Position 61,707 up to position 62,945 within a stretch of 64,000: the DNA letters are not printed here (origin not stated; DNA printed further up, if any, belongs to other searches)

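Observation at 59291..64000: Probable histamine/imidazole-4-acetate catabolic cluster using a dehydrogenase entry step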

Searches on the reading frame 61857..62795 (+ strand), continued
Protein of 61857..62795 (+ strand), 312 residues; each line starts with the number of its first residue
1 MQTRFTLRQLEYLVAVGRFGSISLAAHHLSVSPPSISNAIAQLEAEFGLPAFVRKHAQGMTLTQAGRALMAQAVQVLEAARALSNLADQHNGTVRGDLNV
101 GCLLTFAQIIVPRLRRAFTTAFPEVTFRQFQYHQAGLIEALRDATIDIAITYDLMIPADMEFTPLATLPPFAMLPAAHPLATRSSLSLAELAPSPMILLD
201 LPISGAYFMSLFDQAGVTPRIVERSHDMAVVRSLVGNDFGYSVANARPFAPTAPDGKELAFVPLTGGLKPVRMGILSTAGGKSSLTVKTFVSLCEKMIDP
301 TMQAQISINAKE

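Call 35: search_solved_structures(query=window:61857-62792:+, max_evalue=1e-40, show_alignments=2)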
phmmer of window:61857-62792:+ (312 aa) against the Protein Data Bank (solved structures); distinct sequences matched with E-value up to 1e-40: 2.
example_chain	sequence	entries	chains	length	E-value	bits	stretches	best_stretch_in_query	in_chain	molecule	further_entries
6m5f_A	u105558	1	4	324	2.3e-50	174.7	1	3-298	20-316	Probable transcriptional regulator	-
3fzv_A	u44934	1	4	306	2.6e-50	174.5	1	4-298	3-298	Probable transcriptional regulator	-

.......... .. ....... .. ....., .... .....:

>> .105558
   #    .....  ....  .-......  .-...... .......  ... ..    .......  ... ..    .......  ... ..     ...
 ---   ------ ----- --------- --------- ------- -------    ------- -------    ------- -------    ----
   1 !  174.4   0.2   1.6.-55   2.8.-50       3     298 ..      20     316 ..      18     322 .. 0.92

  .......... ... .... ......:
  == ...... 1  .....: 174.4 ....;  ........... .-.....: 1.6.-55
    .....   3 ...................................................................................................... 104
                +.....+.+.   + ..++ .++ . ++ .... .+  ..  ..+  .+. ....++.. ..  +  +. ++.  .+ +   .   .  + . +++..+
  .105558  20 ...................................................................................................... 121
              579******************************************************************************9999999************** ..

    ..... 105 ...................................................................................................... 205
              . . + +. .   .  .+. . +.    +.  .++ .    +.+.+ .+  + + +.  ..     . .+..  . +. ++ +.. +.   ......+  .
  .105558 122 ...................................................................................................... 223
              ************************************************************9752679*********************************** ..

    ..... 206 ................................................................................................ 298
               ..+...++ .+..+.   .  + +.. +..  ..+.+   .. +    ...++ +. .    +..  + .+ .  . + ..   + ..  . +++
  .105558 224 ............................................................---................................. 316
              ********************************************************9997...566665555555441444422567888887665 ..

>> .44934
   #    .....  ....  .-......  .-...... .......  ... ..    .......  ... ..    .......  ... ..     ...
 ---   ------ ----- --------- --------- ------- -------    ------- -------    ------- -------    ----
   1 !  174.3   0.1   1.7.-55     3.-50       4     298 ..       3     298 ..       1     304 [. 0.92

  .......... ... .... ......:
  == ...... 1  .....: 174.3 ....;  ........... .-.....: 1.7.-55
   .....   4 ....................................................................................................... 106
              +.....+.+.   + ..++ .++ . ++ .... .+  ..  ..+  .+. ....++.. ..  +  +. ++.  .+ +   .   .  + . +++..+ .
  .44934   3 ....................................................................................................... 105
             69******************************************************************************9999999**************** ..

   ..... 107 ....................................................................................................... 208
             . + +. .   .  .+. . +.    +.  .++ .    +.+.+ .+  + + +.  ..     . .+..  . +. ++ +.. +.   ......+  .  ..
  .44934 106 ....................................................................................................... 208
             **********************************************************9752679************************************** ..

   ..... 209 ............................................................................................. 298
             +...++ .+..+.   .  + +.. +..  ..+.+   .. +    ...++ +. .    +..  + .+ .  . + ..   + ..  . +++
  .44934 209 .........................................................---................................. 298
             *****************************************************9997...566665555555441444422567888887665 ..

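Call 37: search_solved_structures(query=L001:10943-13009:+, max_evalue=1e-60, show_alignments=5)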
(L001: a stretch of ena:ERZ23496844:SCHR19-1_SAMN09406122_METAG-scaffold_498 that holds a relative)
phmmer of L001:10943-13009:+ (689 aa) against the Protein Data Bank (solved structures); distinct sequences matched with E-value up to 1e-60: 5.
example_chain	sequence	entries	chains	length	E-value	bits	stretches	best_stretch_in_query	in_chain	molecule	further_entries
6de6_A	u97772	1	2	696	0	1230.7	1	1-686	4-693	Histamine dehydrogenase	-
3k30_A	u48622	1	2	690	6.8e-243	811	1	5-687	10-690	Histamine dehydrogenase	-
6l6j_A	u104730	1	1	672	2.4e-196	657.2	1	1-664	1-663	Oxidored_FMN domain-containing protein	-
1djn_A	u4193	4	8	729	7.8e-155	520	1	2-685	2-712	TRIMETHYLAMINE DEHYDROGENASE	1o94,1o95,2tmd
1djq_A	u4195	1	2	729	1.4e-153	515.8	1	2-685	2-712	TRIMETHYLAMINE DEHYDROGENASE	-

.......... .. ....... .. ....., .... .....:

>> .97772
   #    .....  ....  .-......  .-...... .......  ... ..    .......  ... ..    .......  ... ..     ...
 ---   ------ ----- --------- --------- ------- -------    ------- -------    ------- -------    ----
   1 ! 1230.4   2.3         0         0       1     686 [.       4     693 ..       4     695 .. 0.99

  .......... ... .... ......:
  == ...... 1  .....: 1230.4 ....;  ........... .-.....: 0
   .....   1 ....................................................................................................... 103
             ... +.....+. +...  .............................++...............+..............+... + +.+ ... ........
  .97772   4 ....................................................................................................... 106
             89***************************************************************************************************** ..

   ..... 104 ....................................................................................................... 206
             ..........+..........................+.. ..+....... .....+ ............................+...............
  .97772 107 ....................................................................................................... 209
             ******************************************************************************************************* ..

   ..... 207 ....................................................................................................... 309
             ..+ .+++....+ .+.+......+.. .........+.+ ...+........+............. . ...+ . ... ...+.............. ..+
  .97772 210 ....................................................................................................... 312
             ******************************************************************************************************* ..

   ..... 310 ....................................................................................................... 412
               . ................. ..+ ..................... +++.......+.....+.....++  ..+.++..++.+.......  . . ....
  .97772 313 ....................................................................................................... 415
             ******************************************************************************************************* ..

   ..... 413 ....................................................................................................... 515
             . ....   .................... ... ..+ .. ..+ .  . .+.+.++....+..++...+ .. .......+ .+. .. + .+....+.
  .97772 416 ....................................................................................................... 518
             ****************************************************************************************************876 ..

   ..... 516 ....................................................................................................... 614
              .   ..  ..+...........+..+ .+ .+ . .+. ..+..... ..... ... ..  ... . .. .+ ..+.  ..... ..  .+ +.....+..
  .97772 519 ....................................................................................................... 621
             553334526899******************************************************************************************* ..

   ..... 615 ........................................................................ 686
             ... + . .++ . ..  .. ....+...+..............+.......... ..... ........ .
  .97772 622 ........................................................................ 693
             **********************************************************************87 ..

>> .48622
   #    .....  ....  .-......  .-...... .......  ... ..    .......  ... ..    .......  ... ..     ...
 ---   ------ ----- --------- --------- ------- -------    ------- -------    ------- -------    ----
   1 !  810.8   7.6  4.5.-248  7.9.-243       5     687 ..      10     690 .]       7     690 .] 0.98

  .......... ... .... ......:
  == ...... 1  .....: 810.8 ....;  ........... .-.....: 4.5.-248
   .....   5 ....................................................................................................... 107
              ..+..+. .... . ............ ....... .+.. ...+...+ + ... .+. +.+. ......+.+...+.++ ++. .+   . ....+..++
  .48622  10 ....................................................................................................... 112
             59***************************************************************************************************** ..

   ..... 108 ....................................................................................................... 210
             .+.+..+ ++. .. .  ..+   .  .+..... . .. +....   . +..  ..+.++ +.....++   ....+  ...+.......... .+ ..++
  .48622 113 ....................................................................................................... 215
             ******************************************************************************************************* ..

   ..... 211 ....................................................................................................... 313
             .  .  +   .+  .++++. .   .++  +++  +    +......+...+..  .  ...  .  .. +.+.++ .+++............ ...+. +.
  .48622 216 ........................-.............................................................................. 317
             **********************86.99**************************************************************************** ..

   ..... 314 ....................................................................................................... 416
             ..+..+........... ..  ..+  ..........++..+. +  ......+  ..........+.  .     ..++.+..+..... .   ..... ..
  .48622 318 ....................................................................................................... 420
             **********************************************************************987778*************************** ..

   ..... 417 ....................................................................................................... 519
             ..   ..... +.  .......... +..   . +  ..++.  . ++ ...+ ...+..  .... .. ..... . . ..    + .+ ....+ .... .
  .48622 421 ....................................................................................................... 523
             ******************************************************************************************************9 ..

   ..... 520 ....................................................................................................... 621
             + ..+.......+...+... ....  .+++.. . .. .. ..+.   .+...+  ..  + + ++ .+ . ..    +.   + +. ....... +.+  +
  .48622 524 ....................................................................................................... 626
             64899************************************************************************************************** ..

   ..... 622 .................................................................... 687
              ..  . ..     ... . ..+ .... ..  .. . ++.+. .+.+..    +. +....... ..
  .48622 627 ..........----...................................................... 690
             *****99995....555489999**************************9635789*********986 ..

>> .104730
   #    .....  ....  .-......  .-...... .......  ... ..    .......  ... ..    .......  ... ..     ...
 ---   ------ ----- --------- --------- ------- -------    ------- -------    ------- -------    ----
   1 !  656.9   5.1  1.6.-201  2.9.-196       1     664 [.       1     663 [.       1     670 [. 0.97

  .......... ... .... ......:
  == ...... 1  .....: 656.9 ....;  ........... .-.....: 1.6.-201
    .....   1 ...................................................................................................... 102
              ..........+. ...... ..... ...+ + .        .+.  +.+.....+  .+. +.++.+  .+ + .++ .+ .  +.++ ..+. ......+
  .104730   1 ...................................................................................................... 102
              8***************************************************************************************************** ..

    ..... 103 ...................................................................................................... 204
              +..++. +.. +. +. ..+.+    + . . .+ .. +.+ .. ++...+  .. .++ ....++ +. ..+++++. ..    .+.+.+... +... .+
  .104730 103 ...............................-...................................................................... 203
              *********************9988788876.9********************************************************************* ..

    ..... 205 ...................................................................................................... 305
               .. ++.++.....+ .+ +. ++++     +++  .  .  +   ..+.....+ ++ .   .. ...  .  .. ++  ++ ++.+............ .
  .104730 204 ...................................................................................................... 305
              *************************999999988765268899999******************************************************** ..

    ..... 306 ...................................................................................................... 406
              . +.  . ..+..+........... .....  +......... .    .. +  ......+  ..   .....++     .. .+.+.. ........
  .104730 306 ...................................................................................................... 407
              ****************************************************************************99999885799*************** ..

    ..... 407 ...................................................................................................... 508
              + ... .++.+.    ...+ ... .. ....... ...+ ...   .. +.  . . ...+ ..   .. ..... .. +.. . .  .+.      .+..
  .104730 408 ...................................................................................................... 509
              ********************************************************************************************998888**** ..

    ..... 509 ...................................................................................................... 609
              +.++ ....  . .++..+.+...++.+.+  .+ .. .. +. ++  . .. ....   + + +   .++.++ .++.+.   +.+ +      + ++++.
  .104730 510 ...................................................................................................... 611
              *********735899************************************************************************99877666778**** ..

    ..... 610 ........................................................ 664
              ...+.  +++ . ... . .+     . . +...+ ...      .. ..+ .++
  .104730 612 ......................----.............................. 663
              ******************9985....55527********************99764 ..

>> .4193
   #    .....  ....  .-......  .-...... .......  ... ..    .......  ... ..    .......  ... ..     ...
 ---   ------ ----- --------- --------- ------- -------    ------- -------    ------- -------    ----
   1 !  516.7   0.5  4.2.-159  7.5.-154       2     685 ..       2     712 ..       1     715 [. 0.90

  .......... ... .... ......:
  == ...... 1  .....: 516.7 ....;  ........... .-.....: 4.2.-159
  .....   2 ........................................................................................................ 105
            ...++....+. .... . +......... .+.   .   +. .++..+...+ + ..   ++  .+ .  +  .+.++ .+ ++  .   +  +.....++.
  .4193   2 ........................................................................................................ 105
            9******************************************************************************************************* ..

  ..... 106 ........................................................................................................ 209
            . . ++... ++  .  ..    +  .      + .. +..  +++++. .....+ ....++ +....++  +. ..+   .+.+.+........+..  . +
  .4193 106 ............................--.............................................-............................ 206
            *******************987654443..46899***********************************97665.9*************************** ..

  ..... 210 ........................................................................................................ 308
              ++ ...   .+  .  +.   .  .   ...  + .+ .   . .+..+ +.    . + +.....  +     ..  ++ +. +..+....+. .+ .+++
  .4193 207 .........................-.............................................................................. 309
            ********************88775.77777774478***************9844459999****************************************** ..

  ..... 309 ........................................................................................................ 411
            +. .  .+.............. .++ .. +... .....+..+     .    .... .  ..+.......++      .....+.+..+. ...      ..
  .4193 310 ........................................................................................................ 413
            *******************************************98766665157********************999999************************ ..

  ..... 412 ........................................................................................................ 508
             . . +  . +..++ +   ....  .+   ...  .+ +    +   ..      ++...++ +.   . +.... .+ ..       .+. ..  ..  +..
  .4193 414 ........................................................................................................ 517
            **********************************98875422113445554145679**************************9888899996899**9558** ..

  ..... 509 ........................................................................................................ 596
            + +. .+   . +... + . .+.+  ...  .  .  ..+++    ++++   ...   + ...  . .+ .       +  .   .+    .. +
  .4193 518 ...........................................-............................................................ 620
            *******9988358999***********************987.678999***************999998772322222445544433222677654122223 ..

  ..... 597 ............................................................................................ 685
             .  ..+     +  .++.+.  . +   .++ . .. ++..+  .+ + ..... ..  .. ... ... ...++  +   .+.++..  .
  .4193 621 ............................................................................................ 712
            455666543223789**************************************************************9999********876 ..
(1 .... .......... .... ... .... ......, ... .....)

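Call 46: search_protein_families(library=pfam, proteins=[L007:14281-15429:+, L007:14082-14285:+, L007:9434-10927:+, L008:16318-17829:-, L007:18607-19641:+], max_evalue=0.00001)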
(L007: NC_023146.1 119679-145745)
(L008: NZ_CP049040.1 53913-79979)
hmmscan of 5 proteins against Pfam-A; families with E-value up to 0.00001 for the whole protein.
L007:14281-15429:+ (383 aa): 2 families
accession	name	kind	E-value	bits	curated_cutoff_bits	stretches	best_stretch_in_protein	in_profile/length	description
PF01546.33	Peptidase_M20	-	1.5e-33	116.9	24.6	1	68-378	1-204/206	Peptidase family M20/M25/M40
PF07687.19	M20_dimer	-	4.3e-20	72.1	21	1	172-284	1-105/107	Peptidase dimerisation domain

L007:14082-14285:+ (68 aa): 1 family
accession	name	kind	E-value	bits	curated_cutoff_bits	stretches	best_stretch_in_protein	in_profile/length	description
PF07311.17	Dodecin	-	1.9e-28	99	22.5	1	5-68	1-64/64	Dodecin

L007:9434-10927:+ (498 aa): 1 family
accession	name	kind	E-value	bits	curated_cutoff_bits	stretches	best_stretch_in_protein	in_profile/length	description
PF00171.27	Aldedh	-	1.2e-162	542.1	23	1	29-491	2-460/461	Aldehyde dehydrogenase family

L008:16318-17829:- (503 aa): 2 families
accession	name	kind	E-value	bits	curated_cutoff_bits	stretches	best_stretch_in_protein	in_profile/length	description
PF11794.13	HpaB_N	-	1.8e-67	228.2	35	1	3-266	1-269/270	4-hydroxyphenylacetate 3-hydroxylase N terminal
PF03241.18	HpaB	-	2.9e-53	180.4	25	1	278-472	8-201/202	4-hydroxyphenylacetate 3-hydroxylase C terminal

L007:18607-19641:+ (345 aa): 4 families
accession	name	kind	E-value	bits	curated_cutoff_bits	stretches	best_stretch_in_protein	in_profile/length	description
PF13416.11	SBP_bac_8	-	4.6e-25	89.4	27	1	40-311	2-275/279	Bacterial extracellular solute-binding protein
PF01547.30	SBP_bac_1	-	4.5e-14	53.6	26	1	38-282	12-305/307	Bacterial extracellular solute-binding protein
PF13343.11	SBP_bac_6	-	6.8e-12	45.8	24.6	1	107-293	40-218/245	Bacterial extracellular solute-binding protein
PF13531.11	SBP_bac_11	-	4.6e-09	36.8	25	1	38-287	14-222/227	Bacterial extracellular solute-binding protein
